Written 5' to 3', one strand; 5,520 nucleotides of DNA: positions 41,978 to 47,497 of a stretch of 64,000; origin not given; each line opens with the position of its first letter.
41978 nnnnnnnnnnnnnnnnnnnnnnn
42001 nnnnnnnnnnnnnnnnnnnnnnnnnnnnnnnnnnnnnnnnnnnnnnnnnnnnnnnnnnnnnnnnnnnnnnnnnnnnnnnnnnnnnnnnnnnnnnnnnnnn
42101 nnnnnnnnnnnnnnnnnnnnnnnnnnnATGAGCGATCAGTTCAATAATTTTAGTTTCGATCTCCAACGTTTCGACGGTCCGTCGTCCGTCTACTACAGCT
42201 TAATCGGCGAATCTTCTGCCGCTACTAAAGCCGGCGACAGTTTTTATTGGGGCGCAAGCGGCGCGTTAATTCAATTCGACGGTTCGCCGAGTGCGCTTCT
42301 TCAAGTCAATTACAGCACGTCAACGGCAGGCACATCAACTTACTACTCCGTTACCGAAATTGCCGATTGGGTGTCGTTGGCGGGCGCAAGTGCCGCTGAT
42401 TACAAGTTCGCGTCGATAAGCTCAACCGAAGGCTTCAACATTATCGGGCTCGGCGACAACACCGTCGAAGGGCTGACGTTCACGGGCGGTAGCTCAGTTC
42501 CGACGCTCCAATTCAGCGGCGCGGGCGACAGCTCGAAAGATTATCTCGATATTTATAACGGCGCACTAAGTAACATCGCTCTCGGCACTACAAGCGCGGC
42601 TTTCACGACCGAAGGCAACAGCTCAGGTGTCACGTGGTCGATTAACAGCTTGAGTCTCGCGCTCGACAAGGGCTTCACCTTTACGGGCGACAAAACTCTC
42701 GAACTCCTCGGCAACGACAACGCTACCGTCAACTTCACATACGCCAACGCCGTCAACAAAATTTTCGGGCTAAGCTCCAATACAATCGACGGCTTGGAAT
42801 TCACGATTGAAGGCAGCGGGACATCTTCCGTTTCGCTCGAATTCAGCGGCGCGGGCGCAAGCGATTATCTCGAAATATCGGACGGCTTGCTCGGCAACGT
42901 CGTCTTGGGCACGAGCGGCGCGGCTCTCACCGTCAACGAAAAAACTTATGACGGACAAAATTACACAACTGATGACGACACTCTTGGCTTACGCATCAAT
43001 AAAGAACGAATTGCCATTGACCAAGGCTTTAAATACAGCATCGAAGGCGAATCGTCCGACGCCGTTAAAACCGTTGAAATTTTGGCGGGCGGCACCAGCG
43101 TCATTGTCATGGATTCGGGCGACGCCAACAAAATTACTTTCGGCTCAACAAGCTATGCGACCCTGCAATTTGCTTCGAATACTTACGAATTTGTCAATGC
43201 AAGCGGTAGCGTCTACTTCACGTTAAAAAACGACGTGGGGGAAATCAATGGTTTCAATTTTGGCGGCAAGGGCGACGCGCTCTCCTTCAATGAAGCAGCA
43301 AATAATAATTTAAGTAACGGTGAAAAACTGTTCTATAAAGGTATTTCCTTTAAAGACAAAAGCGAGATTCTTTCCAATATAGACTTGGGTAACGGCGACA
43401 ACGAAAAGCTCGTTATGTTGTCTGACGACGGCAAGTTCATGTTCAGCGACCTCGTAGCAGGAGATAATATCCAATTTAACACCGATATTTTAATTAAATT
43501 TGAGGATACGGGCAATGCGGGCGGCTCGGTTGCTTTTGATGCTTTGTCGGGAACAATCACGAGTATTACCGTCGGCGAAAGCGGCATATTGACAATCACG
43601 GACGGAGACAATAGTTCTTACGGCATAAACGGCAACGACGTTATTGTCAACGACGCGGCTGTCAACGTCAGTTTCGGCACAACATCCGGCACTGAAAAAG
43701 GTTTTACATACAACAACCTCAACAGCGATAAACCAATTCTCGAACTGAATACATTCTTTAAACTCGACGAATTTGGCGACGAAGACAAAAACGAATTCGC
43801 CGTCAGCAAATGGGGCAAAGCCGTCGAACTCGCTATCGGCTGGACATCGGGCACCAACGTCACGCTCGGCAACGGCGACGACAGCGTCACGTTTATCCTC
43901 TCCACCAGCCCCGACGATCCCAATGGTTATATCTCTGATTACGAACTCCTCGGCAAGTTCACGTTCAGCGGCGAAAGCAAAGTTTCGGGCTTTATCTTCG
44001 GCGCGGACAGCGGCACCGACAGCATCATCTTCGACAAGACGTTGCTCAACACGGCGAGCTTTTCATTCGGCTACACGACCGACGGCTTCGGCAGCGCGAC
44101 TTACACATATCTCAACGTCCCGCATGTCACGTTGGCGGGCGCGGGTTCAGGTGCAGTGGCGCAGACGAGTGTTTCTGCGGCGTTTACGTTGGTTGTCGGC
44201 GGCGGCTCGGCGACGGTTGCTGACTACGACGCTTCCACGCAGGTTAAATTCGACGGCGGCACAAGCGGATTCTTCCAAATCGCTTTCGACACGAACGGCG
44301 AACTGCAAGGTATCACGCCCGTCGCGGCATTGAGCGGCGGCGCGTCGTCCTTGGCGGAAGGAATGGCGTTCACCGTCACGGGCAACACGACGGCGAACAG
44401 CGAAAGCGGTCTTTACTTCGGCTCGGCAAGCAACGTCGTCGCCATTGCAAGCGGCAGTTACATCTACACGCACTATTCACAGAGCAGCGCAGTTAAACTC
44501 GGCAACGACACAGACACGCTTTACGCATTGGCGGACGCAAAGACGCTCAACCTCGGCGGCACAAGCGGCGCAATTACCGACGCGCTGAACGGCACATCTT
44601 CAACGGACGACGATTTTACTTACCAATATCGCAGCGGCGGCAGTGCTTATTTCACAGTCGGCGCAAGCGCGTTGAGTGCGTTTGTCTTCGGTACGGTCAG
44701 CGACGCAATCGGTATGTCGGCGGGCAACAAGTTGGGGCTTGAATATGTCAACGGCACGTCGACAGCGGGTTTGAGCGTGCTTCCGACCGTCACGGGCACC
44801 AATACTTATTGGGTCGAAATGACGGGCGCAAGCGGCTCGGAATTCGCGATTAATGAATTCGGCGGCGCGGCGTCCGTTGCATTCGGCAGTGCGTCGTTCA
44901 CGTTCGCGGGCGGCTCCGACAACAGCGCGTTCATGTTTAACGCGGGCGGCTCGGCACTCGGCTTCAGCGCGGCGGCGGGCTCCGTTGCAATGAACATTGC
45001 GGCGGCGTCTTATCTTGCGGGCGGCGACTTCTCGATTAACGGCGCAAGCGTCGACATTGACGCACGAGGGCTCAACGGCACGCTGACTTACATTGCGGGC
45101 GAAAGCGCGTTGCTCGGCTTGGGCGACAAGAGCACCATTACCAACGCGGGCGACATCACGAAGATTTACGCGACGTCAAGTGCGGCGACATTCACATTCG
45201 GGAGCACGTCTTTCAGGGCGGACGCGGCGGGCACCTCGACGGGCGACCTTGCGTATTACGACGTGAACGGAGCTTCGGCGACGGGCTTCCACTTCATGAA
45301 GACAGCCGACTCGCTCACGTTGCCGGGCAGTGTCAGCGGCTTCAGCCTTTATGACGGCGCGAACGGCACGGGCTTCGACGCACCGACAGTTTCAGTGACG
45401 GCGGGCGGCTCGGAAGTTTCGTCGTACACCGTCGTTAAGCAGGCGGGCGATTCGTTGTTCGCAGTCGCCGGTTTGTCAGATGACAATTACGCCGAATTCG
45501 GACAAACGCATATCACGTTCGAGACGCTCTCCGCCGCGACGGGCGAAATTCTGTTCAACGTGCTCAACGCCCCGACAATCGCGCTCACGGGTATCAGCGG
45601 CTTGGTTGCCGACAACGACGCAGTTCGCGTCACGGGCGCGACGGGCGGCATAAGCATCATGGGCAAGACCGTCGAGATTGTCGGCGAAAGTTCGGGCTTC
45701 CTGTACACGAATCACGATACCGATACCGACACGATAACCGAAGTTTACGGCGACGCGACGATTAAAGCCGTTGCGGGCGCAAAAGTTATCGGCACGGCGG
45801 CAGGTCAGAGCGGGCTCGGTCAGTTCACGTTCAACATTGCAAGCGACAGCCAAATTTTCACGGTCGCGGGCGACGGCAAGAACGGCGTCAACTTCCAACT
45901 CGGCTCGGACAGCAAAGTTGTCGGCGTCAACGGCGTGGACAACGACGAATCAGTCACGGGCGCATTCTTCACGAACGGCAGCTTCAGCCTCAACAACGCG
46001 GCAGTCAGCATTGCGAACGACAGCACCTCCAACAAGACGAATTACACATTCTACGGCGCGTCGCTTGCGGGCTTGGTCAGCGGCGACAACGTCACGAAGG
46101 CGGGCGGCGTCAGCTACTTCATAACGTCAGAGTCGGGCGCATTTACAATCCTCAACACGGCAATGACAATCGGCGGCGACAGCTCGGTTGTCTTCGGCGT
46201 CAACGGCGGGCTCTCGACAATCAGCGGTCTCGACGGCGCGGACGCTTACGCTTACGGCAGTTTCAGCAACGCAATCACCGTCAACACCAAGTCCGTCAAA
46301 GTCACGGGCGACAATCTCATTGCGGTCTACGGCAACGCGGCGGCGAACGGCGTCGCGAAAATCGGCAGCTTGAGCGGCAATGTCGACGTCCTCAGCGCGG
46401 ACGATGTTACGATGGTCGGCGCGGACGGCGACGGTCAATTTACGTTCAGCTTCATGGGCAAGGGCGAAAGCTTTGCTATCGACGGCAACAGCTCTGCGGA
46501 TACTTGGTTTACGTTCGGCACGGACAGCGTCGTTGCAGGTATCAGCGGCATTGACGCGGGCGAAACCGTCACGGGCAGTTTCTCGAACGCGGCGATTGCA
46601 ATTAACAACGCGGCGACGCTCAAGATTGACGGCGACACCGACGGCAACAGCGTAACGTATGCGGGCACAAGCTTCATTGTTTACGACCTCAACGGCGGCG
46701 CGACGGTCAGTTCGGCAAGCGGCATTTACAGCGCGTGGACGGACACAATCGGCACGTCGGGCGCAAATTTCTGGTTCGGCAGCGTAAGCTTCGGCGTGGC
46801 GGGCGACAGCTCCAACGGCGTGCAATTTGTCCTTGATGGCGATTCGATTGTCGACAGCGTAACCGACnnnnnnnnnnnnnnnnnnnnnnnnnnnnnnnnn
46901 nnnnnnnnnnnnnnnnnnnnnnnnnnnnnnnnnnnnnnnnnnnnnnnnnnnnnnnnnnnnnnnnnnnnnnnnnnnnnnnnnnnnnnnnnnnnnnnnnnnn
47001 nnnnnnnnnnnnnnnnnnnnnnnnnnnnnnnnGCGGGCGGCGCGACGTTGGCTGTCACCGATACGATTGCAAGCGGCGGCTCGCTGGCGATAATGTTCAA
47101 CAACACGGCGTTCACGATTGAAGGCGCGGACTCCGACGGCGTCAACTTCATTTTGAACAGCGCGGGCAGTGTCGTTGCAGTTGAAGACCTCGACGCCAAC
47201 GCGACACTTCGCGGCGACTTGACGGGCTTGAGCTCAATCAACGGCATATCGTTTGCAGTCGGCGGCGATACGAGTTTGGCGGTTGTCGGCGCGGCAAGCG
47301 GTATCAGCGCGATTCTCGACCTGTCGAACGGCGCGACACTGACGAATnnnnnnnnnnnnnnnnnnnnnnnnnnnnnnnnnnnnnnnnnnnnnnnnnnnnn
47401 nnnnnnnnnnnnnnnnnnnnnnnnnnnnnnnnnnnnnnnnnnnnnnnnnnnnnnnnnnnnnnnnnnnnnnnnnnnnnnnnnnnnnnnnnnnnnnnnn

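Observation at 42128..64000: Single uninterrupted ORF of more than 7,290 codons encoding a giant modular protein of unrecognised family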

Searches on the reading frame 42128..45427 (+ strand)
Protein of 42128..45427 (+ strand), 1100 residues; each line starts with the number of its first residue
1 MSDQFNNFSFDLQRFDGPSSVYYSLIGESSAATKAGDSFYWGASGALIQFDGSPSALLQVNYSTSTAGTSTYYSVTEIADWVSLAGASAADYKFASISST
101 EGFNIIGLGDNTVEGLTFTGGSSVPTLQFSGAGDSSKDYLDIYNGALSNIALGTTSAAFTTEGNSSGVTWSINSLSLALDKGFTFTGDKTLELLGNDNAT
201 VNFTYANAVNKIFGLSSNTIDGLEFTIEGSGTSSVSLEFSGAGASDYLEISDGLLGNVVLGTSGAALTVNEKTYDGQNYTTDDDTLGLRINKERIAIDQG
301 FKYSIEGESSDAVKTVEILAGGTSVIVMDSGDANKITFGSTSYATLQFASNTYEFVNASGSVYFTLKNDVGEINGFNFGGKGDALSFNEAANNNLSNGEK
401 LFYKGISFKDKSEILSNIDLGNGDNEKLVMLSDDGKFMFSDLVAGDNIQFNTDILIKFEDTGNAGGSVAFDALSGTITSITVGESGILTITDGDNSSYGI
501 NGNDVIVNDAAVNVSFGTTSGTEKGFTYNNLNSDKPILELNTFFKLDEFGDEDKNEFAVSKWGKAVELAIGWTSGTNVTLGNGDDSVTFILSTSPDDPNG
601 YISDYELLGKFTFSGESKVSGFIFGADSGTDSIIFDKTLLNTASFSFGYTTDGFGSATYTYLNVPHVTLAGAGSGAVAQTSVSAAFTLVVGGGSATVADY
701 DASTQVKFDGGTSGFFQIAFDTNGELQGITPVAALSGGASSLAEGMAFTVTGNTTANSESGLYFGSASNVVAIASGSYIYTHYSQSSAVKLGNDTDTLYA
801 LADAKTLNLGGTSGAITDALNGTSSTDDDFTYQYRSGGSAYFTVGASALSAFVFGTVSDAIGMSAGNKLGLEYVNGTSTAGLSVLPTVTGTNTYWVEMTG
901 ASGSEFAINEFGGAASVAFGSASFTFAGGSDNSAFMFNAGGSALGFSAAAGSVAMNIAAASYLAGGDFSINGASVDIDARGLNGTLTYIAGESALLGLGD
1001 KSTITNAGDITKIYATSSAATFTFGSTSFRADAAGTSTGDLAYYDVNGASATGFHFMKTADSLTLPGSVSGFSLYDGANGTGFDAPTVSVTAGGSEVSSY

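Call 25: find_homologous_proteins(query=window:42128-45427:+)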
Query window:42128-45427:+: 8000 candidates shared short words with the query, none scored E <= 0.001.

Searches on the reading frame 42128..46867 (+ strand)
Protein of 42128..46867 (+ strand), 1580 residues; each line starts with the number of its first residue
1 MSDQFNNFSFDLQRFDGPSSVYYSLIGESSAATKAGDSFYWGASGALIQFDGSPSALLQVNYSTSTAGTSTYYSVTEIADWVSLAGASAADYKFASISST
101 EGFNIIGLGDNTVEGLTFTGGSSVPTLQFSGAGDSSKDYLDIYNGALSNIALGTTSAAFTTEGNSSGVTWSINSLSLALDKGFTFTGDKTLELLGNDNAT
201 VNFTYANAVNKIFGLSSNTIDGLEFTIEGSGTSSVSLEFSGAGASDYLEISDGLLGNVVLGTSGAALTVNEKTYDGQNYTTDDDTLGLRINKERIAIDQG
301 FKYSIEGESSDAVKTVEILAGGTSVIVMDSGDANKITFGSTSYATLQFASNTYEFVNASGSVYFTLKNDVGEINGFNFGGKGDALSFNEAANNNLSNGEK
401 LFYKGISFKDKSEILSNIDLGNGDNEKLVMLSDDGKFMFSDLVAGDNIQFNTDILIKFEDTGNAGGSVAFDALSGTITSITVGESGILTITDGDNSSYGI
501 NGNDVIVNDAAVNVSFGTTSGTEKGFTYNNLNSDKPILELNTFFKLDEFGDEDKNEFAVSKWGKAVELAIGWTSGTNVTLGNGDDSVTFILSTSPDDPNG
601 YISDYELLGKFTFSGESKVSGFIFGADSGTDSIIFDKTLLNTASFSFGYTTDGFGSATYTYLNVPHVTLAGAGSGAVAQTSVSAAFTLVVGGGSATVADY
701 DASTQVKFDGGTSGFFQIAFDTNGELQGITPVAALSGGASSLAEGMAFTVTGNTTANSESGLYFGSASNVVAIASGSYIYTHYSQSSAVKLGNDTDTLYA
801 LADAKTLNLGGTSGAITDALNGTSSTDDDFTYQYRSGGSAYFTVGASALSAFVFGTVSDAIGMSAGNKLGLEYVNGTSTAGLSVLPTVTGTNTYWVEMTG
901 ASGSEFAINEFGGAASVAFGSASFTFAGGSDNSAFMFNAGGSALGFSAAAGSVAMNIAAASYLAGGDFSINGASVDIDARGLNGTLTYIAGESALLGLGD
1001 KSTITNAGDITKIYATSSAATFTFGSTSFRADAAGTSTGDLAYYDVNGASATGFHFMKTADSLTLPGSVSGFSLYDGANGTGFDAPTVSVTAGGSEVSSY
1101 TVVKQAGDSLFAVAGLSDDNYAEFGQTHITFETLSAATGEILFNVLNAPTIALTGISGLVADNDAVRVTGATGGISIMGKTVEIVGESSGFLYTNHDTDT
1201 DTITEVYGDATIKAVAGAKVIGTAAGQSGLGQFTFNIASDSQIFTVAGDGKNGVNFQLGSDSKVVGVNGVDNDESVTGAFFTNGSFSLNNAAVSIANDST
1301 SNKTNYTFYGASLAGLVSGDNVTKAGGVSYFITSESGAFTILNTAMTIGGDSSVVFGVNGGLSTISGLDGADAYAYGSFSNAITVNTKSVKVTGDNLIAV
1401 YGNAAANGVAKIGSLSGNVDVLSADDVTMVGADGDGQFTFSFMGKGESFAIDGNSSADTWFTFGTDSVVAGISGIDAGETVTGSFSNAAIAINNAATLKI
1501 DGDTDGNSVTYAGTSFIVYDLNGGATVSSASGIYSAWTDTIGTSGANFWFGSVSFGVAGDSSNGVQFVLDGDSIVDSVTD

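Call 5: search_protein_families(library=pfam, proteins=[window:42128-46867:+], max_evalue=1)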
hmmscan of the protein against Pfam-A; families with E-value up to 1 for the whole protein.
window:42128-46867:+ (1580 aa): 0 families

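Call 6: search_protein_families(library=ncbifam, proteins=[window:42128-46867:+], max_evalue=1)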
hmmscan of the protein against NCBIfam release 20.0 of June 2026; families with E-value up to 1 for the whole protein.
window:42128-46867:+ (1580 aa): 0 families

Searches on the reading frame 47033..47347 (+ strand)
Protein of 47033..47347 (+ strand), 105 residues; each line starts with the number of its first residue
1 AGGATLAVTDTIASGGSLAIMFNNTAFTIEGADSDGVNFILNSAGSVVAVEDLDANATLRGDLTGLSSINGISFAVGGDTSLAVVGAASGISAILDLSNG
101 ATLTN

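Call 17: search_solved_structures(query=A1, max_evalue=10)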
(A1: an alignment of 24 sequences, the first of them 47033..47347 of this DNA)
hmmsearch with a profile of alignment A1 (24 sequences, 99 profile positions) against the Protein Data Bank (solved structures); distinct sequences matched with E-value up to 10: 16.
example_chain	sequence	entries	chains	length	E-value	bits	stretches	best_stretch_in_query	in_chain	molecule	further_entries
4lnq_A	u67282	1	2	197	0.013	18.9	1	39-80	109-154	Interferon-activable protein 202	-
4l5r_C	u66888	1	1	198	0.013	18.9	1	38-80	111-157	Interferon-activable protein 202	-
4jbj_A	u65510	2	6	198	0.013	18.9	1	39-80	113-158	Interferon-activable protein 202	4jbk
4l5q_A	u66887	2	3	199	0.013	18.9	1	38-80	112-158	Interferon-activable protein 202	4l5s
6ven_P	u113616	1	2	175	0.34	14.3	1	49-97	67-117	COMPASS component SDC1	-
4f5x_W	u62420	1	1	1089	0.39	14.1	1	38-95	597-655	RNA-directed RNA polymerase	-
2r7o_A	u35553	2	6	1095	0.39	14.1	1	38-95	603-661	RNA-dependent RNA polymerase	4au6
2r7q_A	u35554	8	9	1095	0.39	14.1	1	38-95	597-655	RNA-dependent RNA polymerase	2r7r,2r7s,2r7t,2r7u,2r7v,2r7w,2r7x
1rzr_T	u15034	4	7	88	0.51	13.8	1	20-90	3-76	Phosphocarrier protein HPr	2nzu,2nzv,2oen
1kdi_A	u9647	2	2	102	0.63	13.4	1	9-57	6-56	PLASTOCYANIN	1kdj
2bz7_A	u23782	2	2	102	0.71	13.3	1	9-42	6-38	PLASTOCYANIN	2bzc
6ogy_A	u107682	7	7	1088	1.6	12.1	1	38-95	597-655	RNA-dependent RNA polymerase of rotavirus A | RNA-directed RNA polymerase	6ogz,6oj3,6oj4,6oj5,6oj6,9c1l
1gee_A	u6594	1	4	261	1.8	12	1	22-98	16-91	GLUCOSE 1-DEHYDROGENASE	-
1rwb_A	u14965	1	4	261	1.8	12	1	22-98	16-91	Glucose 1-dehydrogenase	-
1g6k_A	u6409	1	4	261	2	11.8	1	22-98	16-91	GLUCOSE 1-DEHYDROGENASE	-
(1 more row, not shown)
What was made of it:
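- On RTX adhesins / T1SS substrates: The PDB profile search found nothing (call 17).
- Tried and rejected: The PDB sequence profile search gave nothing meaningful (call 17).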

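Call 26: search_protein_representatives(alignment_id=A1)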
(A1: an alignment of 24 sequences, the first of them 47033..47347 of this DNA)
Query: 24 sequences, 99 profile positions. Proteins with E-value up to 0.001 (for the whole library): 85; up to 1e-10: 48; up to 1e-30: 17. The best 85 are listed.
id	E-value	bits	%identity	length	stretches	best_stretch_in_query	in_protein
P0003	9.9e-281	923.9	-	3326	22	1-98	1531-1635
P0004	3.7e-208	691.1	-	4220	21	1-99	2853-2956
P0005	1.5e-172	576.9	-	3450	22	2-98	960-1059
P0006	6.4e-138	465.8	-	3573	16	2-98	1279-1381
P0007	3.4e-124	421.8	-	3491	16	1-99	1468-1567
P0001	4.5e-107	366.8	-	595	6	1-98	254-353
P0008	1.0e-86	301.5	-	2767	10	1-84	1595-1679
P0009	3.3e-82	287.1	-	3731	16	1-78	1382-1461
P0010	1.0e-72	256.6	-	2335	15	7-98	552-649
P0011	2.9e-55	200.6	-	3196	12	1-98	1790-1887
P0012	2.7e-51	187.9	-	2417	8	2-98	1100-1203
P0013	1.5e-47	175.9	-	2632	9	1-97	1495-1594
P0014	2.5e-41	155.9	-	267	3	1-98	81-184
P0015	6.9e-41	154.5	-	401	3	1-97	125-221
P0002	4.4e-37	142.3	-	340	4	1-97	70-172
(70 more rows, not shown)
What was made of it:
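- A module profile finds 85 representatives among 1.84 billion proteins, including proteins of 2,300-6,550 aa (call 26).
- Tried and rejected: The exhaustive HMMER search was needed instead (call 26).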
